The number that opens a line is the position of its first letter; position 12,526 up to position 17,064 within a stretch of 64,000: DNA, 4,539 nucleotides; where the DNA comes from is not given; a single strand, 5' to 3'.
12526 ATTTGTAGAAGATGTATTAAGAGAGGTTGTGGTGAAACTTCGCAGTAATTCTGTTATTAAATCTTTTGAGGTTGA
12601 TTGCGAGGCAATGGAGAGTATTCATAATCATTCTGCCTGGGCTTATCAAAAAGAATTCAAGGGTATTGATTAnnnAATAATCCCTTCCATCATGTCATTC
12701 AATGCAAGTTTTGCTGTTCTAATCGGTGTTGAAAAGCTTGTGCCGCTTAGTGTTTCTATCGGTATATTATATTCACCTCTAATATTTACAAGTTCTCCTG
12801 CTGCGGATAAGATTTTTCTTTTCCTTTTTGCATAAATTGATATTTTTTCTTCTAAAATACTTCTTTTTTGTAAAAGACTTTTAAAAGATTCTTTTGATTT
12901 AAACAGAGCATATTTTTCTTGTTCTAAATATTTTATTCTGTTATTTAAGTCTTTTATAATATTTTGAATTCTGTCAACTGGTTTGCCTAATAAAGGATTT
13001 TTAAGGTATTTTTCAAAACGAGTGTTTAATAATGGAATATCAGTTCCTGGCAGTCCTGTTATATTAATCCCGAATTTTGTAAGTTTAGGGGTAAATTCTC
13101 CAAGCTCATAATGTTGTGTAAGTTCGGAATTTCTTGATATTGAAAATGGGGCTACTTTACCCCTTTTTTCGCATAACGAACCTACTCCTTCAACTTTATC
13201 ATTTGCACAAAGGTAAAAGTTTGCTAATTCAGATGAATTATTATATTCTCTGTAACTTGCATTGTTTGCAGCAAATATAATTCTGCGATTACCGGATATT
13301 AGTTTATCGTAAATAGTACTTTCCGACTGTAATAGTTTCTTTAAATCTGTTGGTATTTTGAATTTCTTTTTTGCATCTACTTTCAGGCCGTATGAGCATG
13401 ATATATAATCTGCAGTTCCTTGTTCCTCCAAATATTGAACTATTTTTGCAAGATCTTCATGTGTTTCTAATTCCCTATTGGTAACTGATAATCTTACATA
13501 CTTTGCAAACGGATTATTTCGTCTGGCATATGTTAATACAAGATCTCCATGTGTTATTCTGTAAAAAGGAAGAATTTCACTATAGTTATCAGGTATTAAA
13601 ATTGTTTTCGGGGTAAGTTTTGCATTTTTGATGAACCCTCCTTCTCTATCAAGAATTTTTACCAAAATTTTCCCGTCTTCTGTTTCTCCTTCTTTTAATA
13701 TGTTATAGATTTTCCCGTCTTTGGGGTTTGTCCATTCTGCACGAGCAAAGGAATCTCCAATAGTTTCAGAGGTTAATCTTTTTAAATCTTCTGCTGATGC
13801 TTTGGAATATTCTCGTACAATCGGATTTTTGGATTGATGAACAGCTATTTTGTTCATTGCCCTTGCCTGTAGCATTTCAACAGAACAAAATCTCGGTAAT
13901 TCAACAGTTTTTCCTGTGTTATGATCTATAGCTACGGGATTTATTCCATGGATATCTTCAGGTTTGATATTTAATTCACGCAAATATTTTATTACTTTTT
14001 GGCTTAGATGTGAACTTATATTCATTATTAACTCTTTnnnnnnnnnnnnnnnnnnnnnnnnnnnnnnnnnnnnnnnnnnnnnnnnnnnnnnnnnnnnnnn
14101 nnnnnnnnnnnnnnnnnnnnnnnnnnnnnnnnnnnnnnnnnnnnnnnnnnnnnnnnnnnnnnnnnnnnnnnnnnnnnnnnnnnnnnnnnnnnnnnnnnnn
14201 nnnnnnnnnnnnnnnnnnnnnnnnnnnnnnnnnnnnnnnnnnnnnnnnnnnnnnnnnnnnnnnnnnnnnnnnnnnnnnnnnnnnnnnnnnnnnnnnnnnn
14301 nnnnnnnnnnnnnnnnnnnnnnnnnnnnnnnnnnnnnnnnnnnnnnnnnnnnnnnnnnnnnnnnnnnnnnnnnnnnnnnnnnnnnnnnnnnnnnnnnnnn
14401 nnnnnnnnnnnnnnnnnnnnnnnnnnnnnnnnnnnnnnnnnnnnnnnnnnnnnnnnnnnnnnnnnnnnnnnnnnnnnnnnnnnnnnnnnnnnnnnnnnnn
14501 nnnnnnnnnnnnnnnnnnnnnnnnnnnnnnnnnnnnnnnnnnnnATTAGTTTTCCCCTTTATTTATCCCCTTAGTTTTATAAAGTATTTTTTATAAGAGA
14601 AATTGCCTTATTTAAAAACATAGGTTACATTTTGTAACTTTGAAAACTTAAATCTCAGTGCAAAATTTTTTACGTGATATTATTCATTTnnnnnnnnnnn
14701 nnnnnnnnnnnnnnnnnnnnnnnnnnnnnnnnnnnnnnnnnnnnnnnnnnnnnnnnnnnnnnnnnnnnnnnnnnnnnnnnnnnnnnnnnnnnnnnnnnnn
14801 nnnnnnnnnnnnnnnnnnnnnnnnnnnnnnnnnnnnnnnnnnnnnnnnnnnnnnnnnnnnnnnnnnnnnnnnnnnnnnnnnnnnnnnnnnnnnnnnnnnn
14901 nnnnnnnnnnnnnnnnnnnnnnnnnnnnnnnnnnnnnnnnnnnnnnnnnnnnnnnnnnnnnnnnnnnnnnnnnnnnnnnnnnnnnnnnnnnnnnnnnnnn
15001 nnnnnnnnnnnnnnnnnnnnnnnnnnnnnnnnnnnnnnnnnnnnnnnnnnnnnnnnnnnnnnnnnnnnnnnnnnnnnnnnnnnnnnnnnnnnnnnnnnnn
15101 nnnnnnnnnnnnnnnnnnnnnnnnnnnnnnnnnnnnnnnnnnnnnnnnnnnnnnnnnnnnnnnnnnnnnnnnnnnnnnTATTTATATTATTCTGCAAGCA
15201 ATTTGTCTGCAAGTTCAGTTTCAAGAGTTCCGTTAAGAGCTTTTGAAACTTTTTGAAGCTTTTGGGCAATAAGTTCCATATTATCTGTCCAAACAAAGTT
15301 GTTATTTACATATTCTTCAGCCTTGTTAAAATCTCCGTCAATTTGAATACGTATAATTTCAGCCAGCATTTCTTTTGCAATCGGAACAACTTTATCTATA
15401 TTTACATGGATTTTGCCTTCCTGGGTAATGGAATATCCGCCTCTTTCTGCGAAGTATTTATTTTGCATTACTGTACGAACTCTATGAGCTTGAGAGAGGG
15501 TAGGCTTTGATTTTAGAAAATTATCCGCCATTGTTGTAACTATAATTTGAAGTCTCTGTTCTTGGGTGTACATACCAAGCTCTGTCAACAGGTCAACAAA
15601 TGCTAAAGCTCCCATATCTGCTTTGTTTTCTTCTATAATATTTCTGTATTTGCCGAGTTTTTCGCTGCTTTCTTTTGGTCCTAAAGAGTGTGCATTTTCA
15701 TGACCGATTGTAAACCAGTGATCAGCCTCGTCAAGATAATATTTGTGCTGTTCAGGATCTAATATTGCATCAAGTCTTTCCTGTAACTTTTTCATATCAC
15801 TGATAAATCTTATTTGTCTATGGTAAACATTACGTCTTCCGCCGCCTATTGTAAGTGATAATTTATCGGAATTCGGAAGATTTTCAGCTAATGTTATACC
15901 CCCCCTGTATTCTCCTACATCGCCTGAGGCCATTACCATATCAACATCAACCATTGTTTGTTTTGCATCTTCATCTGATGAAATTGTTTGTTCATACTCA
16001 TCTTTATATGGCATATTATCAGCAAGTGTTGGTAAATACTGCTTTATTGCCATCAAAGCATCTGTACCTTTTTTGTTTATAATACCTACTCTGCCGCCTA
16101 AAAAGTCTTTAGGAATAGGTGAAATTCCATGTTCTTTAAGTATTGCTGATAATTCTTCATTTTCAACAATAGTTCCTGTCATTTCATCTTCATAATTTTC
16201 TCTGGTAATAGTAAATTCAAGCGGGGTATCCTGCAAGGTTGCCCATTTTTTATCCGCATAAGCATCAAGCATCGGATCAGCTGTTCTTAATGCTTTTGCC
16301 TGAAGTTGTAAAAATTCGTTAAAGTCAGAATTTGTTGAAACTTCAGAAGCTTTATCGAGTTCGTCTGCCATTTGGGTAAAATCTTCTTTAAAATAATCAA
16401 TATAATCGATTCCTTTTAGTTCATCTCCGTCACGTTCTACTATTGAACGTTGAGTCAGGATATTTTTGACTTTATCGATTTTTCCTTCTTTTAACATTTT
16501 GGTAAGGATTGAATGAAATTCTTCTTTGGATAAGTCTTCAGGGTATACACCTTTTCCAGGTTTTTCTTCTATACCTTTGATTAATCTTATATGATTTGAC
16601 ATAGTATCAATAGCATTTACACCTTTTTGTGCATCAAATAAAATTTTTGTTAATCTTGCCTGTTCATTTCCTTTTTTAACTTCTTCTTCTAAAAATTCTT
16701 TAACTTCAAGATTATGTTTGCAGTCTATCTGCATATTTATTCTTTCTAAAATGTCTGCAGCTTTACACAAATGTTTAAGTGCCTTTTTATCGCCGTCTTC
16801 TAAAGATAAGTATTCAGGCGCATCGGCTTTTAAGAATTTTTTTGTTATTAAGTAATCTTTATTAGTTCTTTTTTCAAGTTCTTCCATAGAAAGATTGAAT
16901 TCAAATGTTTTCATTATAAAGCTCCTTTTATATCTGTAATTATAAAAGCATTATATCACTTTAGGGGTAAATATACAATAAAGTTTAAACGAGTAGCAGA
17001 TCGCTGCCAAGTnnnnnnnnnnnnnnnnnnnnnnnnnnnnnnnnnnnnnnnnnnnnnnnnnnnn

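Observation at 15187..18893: Tandem M49-like paralogs form a natural with/without pair that delimits the N-terminal module to residues 1-55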

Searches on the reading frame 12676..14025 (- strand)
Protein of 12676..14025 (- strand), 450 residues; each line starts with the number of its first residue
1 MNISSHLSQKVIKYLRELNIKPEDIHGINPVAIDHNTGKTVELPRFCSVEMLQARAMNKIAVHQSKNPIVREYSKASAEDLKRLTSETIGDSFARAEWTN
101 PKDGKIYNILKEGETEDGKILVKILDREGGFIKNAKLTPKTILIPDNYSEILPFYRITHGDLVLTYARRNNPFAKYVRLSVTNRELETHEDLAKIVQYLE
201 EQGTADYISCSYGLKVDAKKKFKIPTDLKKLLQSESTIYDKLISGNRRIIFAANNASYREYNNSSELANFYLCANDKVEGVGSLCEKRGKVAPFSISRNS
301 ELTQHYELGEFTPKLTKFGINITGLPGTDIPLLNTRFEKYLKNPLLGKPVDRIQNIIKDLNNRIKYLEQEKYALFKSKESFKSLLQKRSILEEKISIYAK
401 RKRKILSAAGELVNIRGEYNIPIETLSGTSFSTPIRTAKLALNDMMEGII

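Call 4: search_protein_families(library=pfam, proteins=[window:12676-14025:-], max_evalue=0.01)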
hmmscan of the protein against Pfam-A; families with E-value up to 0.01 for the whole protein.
window:12676-14025:- (450 aa): 0 families

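Call 5: search_protein_families(library=ncbifam, proteins=[window:12676-14025:-], max_evalue=0.01)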
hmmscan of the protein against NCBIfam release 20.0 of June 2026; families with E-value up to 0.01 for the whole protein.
window:12676-14025:- (450 aa): 0 families

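Call 52: search_protein_families(library=pfam, proteins=[window:12676-14025:-], max_evalue=1)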
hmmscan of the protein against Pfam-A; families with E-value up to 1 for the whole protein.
window:12676-14025:- (450 aa): 1 family
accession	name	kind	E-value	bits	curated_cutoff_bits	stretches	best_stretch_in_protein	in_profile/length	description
PF00082.27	Peptidase_S8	-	0.17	11.6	21.8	0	422-442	232-252/288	Subtilase family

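Call 89: search_solved_structures(query=A3, max_evalue=10, show_alignments=1)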
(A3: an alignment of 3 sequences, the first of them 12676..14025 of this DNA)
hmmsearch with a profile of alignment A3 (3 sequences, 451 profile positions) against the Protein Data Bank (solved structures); distinct sequences matched with E-value up to 10: 1.
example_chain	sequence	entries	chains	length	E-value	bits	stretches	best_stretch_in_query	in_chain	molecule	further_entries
4cem_A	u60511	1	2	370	0.41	12.6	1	219-273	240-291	REGULATOR OF NONSENSE TRANSCRIPTS 2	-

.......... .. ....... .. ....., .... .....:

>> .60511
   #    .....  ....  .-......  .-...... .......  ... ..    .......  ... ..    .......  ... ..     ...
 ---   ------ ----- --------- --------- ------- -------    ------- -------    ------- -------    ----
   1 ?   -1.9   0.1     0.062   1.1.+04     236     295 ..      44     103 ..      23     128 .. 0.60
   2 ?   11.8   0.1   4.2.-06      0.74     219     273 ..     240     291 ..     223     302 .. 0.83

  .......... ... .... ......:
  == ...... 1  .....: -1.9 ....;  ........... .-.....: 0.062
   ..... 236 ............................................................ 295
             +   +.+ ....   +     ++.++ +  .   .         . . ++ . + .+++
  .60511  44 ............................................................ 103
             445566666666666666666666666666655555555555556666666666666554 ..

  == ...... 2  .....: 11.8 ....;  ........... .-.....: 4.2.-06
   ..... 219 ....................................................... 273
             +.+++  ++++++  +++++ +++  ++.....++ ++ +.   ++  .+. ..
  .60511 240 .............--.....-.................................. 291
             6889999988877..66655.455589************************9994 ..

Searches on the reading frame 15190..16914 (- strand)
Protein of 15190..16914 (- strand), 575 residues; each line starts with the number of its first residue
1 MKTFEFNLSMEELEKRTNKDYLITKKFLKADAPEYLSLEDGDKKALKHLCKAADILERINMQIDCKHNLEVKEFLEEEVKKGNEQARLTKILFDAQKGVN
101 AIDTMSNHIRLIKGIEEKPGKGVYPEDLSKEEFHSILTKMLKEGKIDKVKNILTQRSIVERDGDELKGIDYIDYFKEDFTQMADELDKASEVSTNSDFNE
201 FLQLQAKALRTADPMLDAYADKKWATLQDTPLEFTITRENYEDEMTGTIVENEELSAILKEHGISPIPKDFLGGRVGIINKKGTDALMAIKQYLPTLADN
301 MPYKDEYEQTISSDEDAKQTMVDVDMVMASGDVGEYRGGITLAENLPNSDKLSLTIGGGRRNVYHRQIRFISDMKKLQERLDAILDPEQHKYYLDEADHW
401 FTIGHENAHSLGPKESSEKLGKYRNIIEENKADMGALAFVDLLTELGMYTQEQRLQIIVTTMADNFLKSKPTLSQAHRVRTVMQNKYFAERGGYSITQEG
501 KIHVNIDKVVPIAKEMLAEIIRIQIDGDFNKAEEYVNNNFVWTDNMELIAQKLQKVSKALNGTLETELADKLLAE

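Call 4: search_protein_families(library=pfam, proteins=[window:15190-16914:-], max_evalue=0.01)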
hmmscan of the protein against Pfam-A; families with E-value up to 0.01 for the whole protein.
window:15190-16914:- (575 aa): 0 families

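Call 5: search_protein_families(library=ncbifam, proteins=[window:15190-16914:-], max_evalue=0.01)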
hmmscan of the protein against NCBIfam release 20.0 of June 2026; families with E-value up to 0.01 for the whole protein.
window:15190-16914:- (575 aa): 0 families

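Call 6: search_solved_structures(query=window:15190-16914:-, max_evalue=10, show_alignments=2)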
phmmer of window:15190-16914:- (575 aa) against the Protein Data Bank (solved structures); distinct sequences matched with E-value up to 10: 6.
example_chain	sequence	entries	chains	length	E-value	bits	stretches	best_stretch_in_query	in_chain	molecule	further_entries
6eom_A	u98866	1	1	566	3.4e-30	108.5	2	291-557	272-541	MutT/NUDIX family protein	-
5zum_A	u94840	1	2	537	1e-12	50.9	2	321-557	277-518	dipeptidyl-peptidase III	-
5na6_A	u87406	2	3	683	0.032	16.2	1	401-552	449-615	Putative dipeptidyl-peptidase III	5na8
5na7_A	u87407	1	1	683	0.053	15.5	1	403-552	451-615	Putative dipeptidyl-peptidase III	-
3tqj_A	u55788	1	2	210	1.9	10.3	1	508-542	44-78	Superoxide dismutase [Fe]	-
8fje_A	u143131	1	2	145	2.1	10.2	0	8-51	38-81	E8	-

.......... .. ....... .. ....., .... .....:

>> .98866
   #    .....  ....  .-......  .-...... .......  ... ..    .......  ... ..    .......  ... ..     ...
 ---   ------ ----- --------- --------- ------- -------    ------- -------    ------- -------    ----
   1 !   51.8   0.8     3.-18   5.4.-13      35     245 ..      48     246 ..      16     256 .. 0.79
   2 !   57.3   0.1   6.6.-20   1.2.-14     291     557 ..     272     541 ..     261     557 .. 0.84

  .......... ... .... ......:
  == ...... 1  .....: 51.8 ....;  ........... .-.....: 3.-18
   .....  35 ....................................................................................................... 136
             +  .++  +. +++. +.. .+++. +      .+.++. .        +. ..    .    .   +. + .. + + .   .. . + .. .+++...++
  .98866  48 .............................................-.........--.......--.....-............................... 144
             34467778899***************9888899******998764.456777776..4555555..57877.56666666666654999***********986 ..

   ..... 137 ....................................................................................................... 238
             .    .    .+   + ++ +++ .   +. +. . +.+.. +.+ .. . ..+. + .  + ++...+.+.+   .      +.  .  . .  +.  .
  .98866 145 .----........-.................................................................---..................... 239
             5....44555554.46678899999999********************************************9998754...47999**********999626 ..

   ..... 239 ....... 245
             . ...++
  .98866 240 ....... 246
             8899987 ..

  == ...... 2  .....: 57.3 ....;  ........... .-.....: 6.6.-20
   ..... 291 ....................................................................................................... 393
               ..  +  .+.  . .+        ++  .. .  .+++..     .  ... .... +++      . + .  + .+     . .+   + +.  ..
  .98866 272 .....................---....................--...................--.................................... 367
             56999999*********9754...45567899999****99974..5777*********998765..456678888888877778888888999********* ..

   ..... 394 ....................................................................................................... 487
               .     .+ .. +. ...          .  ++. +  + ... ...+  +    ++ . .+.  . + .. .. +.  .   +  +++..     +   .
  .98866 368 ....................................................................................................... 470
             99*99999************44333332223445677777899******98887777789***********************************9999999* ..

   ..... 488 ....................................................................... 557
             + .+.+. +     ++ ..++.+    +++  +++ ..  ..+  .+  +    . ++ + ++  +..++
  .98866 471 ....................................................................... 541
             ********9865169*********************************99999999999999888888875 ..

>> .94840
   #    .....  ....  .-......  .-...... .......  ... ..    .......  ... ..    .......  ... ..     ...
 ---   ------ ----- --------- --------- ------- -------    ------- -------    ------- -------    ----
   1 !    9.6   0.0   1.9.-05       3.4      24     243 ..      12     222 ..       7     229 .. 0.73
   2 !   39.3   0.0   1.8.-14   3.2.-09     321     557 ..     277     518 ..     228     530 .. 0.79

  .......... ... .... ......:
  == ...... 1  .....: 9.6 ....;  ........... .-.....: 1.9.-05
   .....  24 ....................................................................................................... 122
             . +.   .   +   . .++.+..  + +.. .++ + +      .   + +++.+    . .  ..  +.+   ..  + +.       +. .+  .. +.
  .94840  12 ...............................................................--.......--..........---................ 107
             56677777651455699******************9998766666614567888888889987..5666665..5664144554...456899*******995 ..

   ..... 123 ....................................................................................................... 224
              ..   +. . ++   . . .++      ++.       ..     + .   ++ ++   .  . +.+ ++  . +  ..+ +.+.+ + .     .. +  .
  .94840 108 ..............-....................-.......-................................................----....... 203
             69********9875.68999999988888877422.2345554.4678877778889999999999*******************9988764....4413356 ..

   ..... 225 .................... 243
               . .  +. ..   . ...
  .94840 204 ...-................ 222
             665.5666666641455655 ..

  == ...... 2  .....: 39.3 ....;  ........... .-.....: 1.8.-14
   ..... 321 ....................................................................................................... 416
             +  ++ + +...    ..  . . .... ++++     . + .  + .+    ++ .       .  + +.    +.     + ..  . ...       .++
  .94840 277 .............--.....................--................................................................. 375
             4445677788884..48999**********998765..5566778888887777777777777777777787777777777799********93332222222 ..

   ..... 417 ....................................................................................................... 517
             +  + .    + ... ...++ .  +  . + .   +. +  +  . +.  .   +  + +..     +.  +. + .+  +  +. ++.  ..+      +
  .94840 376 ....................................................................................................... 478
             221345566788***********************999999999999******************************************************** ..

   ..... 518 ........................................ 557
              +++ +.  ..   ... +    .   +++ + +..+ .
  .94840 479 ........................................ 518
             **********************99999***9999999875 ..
